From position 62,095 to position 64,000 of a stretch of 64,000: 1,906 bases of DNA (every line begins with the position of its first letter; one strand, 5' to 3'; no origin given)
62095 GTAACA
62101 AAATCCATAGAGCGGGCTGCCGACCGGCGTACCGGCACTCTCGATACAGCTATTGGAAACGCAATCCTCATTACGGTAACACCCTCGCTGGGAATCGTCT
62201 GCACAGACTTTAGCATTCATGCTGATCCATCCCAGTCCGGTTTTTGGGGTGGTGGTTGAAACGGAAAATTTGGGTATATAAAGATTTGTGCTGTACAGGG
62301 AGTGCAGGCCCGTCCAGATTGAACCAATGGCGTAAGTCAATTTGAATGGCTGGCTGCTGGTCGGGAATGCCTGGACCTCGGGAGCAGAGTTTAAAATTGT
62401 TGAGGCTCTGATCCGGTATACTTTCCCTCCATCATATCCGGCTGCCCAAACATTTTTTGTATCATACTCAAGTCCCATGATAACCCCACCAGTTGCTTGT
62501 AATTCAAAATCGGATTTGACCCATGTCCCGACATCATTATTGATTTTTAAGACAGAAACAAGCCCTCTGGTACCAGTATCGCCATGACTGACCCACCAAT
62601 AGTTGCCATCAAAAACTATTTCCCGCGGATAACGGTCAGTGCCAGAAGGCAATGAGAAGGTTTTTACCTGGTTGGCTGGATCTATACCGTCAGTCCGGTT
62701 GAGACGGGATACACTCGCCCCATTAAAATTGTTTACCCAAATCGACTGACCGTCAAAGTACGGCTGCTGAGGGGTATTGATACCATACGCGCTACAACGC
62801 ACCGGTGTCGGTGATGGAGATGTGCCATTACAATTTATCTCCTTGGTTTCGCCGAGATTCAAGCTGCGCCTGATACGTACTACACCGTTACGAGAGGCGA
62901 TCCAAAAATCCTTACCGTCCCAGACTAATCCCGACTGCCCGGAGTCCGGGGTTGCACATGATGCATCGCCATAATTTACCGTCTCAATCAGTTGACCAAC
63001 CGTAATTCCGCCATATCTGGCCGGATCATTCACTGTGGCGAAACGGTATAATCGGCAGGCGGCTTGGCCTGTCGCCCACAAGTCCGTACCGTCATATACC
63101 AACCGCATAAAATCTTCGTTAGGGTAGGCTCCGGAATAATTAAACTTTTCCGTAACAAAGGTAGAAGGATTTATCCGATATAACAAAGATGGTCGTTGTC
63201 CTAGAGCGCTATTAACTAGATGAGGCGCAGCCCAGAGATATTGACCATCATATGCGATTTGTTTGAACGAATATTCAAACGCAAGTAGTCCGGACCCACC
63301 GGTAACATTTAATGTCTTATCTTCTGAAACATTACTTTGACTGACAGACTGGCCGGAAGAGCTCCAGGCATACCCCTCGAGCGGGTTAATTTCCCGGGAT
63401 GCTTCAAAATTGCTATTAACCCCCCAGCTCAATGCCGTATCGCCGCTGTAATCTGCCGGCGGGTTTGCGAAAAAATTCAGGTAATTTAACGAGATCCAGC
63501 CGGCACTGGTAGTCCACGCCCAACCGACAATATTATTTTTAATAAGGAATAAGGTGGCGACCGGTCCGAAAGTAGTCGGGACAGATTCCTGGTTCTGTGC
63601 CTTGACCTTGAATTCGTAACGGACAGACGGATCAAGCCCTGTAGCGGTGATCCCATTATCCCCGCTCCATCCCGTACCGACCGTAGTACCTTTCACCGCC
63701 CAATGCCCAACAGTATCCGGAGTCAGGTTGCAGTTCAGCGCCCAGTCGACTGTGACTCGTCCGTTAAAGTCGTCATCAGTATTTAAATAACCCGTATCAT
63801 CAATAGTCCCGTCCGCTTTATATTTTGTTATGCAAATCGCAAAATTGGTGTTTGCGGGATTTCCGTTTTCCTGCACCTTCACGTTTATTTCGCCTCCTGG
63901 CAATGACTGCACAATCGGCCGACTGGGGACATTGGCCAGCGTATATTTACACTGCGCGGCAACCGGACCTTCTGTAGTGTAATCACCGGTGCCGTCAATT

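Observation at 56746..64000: Giant (>2,400 aa) multidomain beta-propeller/repeat protein co-oriented with, and 11 nt upstream of, pilM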

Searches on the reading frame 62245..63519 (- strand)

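Call 19: search_protein_families(library=pfam, proteins=[window:62245-63519:-], max_evalue=10)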
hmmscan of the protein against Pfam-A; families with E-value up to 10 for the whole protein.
window:62245-63519:- (425 aa): 2 families
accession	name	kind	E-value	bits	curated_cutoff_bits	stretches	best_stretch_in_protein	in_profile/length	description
PF20055.5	DUF6454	-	0.012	15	22.3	2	83-122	97-133/292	Family of unknown function (DUF6454)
PF21968.2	TcdA1_RBD_3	-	0.026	15.1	27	1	319-382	5-69/106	TcdA1, receptor binding domain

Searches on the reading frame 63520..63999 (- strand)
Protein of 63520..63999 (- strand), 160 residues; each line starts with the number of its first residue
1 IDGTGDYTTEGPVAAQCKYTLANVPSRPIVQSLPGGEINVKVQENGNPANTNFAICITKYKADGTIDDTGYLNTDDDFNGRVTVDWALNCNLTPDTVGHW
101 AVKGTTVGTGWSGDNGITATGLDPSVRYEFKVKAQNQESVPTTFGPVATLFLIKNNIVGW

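Call 19: search_protein_families(library=pfam, proteins=[window:63520-63999:-], max_evalue=10)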
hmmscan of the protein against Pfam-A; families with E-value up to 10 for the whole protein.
window:63520-63999:- (160 aa): 2 families
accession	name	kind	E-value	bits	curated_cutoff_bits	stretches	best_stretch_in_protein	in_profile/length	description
PF00041.27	fn3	-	0.0024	18.5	25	1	107-138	43-72/84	Fibronectin type III domain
PF16656.11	Pur_ac_phosph_N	-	0.019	15.9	30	1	115-142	61-89/93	Purple acid Phosphatase, N-terminal domain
